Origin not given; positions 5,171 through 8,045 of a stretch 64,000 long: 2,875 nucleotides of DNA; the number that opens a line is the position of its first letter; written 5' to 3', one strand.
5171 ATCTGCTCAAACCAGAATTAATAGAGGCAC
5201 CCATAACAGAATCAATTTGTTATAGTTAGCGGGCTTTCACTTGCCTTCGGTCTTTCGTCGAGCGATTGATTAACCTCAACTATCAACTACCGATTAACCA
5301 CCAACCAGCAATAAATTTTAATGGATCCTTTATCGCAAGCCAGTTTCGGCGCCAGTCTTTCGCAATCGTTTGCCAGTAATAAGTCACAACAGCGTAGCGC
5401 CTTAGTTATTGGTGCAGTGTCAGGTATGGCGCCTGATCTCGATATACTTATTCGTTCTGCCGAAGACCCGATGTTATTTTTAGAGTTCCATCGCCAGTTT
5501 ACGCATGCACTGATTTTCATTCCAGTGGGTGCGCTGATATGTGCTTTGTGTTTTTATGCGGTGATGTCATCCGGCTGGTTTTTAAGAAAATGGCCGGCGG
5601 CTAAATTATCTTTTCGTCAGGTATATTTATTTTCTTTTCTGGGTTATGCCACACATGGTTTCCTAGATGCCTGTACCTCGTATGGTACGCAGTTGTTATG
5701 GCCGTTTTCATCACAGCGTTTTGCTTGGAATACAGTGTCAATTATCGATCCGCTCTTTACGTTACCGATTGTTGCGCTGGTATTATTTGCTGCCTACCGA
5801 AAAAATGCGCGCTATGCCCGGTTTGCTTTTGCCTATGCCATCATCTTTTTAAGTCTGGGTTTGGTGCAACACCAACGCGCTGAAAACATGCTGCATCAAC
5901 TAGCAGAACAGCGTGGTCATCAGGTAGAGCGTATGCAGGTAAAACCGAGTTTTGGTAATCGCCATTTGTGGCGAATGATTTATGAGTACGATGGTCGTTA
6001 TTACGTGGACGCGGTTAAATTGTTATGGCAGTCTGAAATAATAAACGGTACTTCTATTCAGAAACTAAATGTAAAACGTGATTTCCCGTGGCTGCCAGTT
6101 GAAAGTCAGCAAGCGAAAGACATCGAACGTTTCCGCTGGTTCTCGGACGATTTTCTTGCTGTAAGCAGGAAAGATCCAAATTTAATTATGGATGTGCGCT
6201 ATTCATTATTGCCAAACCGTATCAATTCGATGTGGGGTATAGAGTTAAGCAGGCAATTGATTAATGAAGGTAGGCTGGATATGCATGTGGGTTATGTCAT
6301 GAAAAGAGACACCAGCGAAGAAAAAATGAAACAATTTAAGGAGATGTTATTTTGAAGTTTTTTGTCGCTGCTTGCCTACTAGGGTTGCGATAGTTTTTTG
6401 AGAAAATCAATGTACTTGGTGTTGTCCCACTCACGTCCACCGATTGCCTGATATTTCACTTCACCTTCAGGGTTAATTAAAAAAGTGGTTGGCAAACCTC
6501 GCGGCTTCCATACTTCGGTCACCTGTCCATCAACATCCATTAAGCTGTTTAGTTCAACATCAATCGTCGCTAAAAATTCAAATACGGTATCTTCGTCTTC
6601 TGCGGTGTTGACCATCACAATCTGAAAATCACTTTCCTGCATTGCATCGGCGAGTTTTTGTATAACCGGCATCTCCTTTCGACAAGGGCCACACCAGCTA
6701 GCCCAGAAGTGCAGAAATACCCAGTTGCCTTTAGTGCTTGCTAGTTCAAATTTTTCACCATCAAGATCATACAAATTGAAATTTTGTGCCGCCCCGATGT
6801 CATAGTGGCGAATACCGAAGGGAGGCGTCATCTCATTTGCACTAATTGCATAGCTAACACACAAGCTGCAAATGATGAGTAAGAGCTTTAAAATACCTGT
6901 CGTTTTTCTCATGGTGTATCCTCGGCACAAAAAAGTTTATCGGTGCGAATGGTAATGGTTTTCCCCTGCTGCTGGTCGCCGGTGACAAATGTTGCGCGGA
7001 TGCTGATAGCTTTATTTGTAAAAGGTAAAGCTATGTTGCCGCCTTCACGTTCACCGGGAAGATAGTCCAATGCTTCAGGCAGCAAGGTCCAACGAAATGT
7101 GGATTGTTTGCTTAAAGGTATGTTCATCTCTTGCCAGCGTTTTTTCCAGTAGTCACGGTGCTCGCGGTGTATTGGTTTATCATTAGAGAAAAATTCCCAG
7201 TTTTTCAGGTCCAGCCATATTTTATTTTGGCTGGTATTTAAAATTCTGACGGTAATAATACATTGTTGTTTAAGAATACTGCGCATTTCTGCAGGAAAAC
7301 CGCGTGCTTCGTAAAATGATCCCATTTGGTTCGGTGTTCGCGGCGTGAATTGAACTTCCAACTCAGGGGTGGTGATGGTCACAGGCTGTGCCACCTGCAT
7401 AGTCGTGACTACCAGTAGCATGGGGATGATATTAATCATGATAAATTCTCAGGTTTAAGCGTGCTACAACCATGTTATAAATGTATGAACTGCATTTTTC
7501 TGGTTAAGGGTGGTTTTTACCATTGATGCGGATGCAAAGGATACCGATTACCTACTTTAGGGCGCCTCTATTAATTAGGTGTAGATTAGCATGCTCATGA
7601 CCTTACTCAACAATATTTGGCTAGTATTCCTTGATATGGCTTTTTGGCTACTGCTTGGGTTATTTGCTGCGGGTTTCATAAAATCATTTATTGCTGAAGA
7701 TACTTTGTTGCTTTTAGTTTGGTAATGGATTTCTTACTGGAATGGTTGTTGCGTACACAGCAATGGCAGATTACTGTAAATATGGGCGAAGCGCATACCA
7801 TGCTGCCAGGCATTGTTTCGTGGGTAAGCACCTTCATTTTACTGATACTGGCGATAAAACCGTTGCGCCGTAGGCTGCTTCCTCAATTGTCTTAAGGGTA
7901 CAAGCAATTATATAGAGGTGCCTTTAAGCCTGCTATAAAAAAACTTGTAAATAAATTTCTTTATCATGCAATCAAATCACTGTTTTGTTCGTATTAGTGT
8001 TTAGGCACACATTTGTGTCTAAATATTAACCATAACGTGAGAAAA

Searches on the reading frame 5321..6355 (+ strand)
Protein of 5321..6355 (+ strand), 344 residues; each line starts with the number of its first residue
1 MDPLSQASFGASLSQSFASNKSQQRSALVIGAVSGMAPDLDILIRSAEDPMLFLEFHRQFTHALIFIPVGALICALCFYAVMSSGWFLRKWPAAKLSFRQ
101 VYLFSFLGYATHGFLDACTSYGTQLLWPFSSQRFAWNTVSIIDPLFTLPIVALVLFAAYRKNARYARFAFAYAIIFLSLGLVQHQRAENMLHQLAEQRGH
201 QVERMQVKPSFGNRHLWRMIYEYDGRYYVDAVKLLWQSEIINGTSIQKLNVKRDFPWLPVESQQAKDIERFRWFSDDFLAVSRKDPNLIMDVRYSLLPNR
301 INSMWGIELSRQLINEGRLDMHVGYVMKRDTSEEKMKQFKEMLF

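Call 3: search_protein_families(library=pfam, proteins=[window:5321-6355:+], max_evalue=0.01)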
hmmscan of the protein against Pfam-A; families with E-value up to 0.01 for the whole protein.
window:5321-6355:+ (344 aa): 1 family
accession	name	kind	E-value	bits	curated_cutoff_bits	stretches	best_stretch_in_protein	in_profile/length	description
PF04307.19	YdjM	-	1.8e-34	119.2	29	1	1-186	1-175/176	YdjM inner membrane protein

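Call 4: search_protein_families(library=ncbifam, proteins=[window:5321-6355:+], max_evalue=0.01)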
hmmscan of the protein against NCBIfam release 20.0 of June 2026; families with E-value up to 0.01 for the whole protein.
window:5321-6355:+ (344 aa): 0 families

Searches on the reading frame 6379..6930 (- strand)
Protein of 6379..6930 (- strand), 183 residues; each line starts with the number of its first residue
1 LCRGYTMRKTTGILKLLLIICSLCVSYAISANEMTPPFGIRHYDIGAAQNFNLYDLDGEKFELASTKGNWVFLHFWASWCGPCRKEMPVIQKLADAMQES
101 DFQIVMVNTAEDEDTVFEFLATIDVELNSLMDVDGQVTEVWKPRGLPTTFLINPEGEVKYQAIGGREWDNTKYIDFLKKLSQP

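Call 3: search_protein_families(library=pfam, proteins=[window:6379-6930:-], max_evalue=0.01)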
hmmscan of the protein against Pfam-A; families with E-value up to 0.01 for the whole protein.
window:6379-6930:- (183 aa): 10 families
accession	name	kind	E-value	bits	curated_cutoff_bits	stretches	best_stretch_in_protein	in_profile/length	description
PF00578.27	AhpC-TSA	-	5.8e-24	84.8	26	1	47-160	4-123/124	AhpC/TSA family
PF08534.16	Redoxin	-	3.5e-20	72.7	26.6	1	48-168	6-138/148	Redoxin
PF00085.26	Thioredoxin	-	1.1e-10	41.9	23.5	1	62-117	11-66/103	Thioredoxin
PF13905.12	Thioredoxin_8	-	2e-10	41.3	27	1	70-158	3-94/94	Thioredoxin-like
PF13098.12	Thioredoxin_2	-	6.1e-06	27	27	1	66-161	3-90/104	Thioredoxin-like domain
PF14595.12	Thioredoxin_9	-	0.00016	22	25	1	59-143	34-116/129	Thioredoxin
PF02630.20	SCO1-SenC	-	0.0013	19.1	22.8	1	49-140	2-96/134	SCO1/SenC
PF13728.12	TraF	-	0.0034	17.7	23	1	59-155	120-202/224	F plasmid transfer operon protein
PF13899.12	Thioredoxin_7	-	0.0079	16.7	27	0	59-85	8-34/83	Thioredoxin-like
PF00255.25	GSHPx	-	0.0089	16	27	0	50-105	3-57/108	Glutathione peroxidase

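Call 4: search_protein_families(library=ncbifam, proteins=[window:6379-6930:-], max_evalue=0.01)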
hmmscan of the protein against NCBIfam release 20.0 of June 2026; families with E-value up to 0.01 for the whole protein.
window:6379-6930:- (183 aa): 17 families
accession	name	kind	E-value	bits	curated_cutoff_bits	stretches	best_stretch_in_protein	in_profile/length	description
NF002854.0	PRK03147.1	subfamily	1.6e-32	112.8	170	1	16-170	12-164/176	thiol-disulfide oxidoreductase ResA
NF047696.1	ThlDiSintTplARhiz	equivalog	4.2e-21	75.7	230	1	52-170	81-205/219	thiol:disulfide interchange protein TlpA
NF041202.1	StoA_CxxC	exception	1.3e-20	73.9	210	1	47-165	32-151/163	endospore biogenesis thiol-disulfide oxidoreductase StoA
NF041054.1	WAxxUGC_long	equivalog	7.2e-16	58.4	300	1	47-157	83-193/354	ResA-like WAxxUGC motif-containing protein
TIGR00385.1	dsbE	subfamily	7.7e-15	54.9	123.15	1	65-165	60-157/173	DsbE family thiol:disulfide interchange protein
TIGR01068.1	thioredoxin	equivalog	1.2e-11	44.6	96.8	1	60-118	5-63/101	thioredoxin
NF011941.0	PRK15412.1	equivalog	2.4e-09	37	359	1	65-165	65-162/185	thiol:disulfide interchange protein DsbE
TIGR01126.1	pdi_dom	equivalog_domain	3.6e-08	33.6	107.2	1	66-115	12-63/105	protein disulfide-isomerase domain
NF008229.0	PRK10996.1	equivalog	2.1e-07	30.8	125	1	69-115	53-98/141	thioredoxin TrxC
NF010625.0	PRK14018.1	equivalog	7.4e-07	28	522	1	66-164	54-158/521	bifunctional peptide-methionine (S)-S-oxide reductase MsrA/peptide-methionine (R)-S-oxide reductase MsrB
NF006898.0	PRK09381.1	equivalog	1.9e-06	28.2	138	1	70-108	23-60/109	thioredoxin TrxA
TIGR01130.1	ER_PDI_fam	subfamily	5e-06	26.3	344.25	1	67-108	362-404/476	protein disulfide-isomerase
TIGR02661.1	MauD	equivalog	3.7e-05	23.3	188.6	1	44-161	47-162/189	methylamine dehydrogenase accessory protein MauD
NF047697.1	ThioredTrxAClost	equivalog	4.4e-05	23.6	140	1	55-111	3-59/105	thioredoxin TrxA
TIGR02738.1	TrbB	equivalog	7.4e-05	22.5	132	1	64-162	46-135/153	type-F conjugative transfer system pilin assembly thiol-disulfide isomerase TrbB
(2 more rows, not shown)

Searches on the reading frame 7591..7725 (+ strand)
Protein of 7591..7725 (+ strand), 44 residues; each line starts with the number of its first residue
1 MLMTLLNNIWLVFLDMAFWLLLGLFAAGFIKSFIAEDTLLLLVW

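Call 55: search_protein_families(library=ncbifam, proteins=[window:7591-7725:+], max_evalue=0.01)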
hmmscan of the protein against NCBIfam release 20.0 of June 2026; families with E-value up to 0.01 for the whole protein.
window:7591-7725:+ (44 aa): 1 family
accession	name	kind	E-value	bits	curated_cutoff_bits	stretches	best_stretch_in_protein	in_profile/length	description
NF033936.1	CuZnOut_SO0444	equivalog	1.4e-05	24.4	300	1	10-39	2-31/351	SO_0444 family Cu/Zn efflux transporter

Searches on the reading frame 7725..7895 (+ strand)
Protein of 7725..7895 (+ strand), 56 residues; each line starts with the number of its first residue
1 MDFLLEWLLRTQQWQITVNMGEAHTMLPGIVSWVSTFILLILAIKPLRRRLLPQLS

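Call 55: search_protein_families(library=ncbifam, proteins=[window:7725-7895:+], max_evalue=0.01)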
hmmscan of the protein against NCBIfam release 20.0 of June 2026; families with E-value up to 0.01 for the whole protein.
window:7725-7895:+ (56 aa): 1 family
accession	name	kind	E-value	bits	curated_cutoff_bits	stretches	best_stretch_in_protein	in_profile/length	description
NF033936.1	CuZnOut_SO0444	equivalog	0.0053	16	300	1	3-46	307-350/351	SO_0444 family Cu/Zn efflux transporter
